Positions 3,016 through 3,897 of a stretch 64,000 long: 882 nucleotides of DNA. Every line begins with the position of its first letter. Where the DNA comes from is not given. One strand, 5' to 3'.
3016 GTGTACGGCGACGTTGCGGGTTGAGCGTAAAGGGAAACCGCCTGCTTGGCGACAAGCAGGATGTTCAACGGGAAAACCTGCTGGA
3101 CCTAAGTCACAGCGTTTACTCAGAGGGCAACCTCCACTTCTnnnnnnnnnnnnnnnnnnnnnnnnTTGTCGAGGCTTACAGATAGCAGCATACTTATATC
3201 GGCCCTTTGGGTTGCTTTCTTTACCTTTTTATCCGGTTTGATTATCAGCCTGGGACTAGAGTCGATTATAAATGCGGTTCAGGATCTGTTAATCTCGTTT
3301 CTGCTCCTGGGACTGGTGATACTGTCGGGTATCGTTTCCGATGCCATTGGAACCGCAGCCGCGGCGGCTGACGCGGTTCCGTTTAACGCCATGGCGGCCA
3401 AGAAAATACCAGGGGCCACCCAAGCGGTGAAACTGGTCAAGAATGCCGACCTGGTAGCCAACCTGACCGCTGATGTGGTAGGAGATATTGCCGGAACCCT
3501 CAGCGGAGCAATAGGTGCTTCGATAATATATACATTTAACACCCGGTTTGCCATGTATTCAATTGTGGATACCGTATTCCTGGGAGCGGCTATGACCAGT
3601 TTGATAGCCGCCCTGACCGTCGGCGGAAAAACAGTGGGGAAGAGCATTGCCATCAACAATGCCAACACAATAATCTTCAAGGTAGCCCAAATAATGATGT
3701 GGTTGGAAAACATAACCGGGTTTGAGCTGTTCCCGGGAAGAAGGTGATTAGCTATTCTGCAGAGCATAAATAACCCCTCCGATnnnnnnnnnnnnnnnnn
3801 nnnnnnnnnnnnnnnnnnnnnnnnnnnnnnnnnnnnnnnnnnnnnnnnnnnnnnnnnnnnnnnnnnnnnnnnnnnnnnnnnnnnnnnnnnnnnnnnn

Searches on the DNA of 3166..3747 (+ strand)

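Call 18: search_rna_families(sources=[L004, L005, L006, L007, L008, L009, L010, L011, L012, L013, L014, L015, L016, L017, L018], threshold=gathering)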
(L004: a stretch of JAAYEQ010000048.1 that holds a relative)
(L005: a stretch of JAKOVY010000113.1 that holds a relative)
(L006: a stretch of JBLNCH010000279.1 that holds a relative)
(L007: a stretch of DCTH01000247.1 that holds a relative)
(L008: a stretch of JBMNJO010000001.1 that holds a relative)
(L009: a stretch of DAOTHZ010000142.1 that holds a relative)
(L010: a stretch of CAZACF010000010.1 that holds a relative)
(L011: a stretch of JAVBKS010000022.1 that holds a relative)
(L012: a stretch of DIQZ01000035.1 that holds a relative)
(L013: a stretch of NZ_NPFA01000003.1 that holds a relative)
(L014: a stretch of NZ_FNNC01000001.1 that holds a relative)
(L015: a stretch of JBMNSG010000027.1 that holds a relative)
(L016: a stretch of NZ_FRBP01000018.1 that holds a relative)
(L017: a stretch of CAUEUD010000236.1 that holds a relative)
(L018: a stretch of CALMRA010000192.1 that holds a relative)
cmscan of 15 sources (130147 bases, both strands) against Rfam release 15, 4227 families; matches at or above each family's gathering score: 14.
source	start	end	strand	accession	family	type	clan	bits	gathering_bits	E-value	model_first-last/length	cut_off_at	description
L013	4193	4827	+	RF01071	OLE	Gene;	-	509.4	50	3.5e-146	1-616/616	no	Ornate Large Extremophilic RNA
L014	4186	4820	+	RF01071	OLE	Gene;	-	504.3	50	1.1e-144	1-616/616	no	Ornate Large Extremophilic RNA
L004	2251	2836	+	RF01071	OLE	Gene;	-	497.8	50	9.9e-143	1-616/616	no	Ornate Large Extremophilic RNA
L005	4400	4985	+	RF01071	OLE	Gene;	-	496.2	50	2.9e-142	1-616/616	no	Ornate Large Extremophilic RNA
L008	4397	4984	+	RF01071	OLE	Gene;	-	484.6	50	8.1e-139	1-616/616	no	Ornate Large Extremophilic RNA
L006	4400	4985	+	RF01071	OLE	Gene;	-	482.9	50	2.5e-138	1-616/616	no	Ornate Large Extremophilic RNA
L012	4323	4959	+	RF01071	OLE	Gene;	-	471.9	50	4.8e-135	1-616/616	no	Ornate Large Extremophilic RNA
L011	4344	4927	+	RF01071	OLE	Gene;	-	470.2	50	1.5e-134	1-616/616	no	Ornate Large Extremophilic RNA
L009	102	690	+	RF01071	OLE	Gene;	-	457.1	50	1.2e-130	1-616/616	no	Ornate Large Extremophilic RNA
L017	182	782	+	RF01071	OLE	Gene;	-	448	50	5.6e-128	1-616/616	no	Ornate Large Extremophilic RNA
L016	4262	4862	+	RF01071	OLE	Gene;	-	446.7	50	1.4e-127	1-616/616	no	Ornate Large Extremophilic RNA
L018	4260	4863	+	RF01071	OLE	Gene;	-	446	50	2.3e-127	1-616/616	no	Ornate Large Extremophilic RNA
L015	2887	3483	+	RF01071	OLE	Gene;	-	443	50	1.7e-126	1-616/616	no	Ornate Large Extremophilic RNA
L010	1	504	+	RF01071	OLE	Gene;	-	368.5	50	2.2e-104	91-616/616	5'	Ornate Large Extremophilic RNA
